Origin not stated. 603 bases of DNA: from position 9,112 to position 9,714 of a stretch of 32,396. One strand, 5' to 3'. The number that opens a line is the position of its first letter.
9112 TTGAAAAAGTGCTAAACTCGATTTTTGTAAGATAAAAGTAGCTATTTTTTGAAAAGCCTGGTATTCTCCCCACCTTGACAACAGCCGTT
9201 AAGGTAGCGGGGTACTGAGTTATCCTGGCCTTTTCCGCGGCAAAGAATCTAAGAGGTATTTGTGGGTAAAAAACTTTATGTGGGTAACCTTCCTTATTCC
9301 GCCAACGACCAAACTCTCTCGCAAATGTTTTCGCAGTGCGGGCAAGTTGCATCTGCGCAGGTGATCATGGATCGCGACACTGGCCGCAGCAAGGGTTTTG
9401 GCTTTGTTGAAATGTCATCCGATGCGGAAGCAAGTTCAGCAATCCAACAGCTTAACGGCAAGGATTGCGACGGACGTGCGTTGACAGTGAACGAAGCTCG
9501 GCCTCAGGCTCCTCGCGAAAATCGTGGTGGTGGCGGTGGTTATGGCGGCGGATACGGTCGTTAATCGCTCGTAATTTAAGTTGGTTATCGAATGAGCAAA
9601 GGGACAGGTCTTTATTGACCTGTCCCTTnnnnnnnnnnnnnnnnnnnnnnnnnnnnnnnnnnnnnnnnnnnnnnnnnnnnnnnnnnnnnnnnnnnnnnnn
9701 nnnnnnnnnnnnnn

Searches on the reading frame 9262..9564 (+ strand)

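Call 26: search_protein_families(library=pfam, proteins=[window:9262-9564:+], max_evalue=0.001)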
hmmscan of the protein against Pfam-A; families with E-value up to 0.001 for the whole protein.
window:9262-9564:+ (100 aa): 1 family
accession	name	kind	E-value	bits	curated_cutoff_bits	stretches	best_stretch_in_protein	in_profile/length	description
PF00076.28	RRM_1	-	4.7e-24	84.5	20.7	1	5-74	1-69/70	RNA recognition motif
